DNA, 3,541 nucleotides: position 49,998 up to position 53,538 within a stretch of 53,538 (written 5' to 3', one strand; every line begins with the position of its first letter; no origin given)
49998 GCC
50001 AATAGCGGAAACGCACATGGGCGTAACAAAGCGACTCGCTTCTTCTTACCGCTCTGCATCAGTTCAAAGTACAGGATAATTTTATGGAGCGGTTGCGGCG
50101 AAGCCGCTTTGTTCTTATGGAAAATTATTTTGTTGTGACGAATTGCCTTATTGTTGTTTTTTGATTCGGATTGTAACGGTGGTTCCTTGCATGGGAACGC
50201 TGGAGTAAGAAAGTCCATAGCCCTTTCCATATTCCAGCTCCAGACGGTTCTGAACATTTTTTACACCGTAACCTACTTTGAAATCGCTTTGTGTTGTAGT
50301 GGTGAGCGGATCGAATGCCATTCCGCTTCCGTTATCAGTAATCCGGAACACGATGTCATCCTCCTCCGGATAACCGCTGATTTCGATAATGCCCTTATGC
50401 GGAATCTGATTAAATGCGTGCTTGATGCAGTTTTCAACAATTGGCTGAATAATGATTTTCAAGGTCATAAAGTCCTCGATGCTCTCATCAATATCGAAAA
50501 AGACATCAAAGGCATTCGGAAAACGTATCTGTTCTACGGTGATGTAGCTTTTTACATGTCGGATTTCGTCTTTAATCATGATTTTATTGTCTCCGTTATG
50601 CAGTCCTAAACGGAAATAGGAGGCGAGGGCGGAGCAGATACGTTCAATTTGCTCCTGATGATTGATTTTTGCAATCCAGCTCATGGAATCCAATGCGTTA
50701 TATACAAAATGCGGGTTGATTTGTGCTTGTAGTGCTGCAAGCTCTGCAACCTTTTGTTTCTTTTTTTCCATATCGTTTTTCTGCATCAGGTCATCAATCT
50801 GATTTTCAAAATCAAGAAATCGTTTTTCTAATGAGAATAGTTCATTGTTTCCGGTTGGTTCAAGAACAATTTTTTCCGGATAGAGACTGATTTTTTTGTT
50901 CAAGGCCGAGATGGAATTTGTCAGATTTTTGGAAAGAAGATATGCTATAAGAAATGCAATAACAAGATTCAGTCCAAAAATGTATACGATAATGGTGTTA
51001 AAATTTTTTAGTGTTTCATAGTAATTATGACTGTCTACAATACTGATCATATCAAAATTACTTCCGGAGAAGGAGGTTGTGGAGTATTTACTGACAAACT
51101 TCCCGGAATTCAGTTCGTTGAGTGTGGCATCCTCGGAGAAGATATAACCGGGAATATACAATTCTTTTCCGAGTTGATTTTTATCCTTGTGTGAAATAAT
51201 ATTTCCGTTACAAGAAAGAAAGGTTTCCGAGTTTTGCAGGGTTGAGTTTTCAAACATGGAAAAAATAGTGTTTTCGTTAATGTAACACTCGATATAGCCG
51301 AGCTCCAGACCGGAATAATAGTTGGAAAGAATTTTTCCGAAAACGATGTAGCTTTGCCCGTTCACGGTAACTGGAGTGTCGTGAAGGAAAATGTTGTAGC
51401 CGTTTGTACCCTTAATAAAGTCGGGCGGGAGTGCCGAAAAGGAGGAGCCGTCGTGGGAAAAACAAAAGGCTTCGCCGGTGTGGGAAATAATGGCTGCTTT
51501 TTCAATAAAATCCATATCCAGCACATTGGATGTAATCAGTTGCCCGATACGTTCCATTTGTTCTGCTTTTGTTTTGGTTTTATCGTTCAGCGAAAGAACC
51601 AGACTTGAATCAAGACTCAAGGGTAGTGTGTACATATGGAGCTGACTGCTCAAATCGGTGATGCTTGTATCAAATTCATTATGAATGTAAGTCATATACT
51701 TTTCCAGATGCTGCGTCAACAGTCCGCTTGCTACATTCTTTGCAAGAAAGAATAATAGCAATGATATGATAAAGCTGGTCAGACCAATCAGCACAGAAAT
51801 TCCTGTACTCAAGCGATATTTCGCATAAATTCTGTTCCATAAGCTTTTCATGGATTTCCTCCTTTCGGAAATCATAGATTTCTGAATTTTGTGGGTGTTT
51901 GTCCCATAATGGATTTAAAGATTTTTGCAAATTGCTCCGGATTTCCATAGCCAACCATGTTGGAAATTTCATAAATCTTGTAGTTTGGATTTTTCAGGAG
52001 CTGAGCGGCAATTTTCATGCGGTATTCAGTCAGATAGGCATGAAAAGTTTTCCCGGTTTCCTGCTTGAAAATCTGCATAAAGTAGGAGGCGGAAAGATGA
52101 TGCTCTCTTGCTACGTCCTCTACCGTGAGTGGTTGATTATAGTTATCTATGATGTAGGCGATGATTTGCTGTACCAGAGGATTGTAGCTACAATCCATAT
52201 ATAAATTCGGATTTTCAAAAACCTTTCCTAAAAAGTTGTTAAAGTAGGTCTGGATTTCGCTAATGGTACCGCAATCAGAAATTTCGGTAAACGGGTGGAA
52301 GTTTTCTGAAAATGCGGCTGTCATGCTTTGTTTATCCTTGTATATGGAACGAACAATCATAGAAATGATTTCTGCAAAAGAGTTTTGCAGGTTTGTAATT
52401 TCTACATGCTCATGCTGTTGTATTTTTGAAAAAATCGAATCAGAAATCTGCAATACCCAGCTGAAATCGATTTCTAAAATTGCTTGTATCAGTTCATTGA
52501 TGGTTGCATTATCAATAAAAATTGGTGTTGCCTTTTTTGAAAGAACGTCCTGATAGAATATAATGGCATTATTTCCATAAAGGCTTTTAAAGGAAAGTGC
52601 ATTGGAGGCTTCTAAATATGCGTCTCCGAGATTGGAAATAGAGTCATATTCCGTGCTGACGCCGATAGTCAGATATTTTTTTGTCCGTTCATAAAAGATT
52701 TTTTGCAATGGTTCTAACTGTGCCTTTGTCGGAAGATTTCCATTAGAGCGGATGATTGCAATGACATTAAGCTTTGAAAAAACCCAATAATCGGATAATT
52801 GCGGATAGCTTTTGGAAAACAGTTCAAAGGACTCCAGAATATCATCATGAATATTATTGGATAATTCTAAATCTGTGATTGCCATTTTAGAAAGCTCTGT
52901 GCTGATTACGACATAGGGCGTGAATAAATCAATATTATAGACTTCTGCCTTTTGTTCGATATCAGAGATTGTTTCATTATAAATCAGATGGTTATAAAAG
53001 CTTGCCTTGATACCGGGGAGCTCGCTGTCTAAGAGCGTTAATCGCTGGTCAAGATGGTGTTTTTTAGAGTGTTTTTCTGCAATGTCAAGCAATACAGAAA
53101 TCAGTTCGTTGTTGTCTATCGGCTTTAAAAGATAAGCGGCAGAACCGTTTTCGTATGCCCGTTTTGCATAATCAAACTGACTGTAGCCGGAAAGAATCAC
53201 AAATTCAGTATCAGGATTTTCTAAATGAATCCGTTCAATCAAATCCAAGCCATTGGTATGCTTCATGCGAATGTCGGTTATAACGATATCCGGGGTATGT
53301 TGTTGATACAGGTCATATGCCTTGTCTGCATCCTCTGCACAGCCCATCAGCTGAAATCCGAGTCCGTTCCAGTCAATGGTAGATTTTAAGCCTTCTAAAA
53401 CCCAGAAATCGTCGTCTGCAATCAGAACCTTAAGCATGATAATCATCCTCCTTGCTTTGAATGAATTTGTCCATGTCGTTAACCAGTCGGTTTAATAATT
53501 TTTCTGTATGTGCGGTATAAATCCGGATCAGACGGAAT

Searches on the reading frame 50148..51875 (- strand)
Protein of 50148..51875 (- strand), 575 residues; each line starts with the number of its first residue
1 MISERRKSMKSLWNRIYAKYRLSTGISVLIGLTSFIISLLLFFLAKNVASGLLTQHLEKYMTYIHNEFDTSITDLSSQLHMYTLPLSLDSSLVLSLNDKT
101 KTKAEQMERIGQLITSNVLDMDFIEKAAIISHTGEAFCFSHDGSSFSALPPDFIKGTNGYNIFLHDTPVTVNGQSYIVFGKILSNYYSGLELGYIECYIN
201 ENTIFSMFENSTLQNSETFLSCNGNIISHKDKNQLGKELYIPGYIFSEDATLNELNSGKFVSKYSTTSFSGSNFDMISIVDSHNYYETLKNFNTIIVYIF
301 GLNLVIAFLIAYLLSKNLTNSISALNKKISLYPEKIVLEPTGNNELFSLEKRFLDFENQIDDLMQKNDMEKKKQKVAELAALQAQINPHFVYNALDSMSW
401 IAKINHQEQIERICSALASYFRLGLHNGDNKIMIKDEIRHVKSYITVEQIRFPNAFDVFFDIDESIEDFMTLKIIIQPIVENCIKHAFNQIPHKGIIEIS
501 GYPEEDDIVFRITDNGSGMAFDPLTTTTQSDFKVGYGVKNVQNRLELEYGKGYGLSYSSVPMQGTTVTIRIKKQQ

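Call 10: search_protein_families(library=pfam, proteins=[window:50148-51875:-])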
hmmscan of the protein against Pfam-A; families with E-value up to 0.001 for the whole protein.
window:50148-51875:- (575 aa): 2 families
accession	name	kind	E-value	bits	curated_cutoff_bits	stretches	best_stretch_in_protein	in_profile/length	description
PF06580.19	His_kinase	-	1.1e-24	86.9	25.2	1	377-455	1-80/81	Histidine kinase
PF02518.31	HATPase_c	-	1.9e-10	41.6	26.4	1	470-574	4-110/111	Histidine kinase-, DNA gyrase B-, and HSP90-like ATPase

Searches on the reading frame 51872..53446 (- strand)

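Call 10: search_protein_families(library=pfam, proteins=[window:51872-53446:-])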
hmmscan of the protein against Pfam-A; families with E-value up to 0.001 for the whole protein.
window:51872-53446:- (524 aa): 4 families
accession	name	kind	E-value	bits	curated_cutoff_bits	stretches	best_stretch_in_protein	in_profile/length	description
PF00072.30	Response_reg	-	1.9e-22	80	30.2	1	7-118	1-109/111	Response regulator receiver domain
PF00165.29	HTH_AraC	-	2.2e-21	75.9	26.6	2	432-473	1-42/42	Bacterial regulatory helix-turn-helix proteins, AraC family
PF12833.13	HTH_18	-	2.6e-20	72.9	33.6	1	446-523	2-79/80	Helix-turn-helix domain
PF17853.6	GGDEF_2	-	9.7e-08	32.7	24.5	1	161-285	6-115/116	GGDEF-like domain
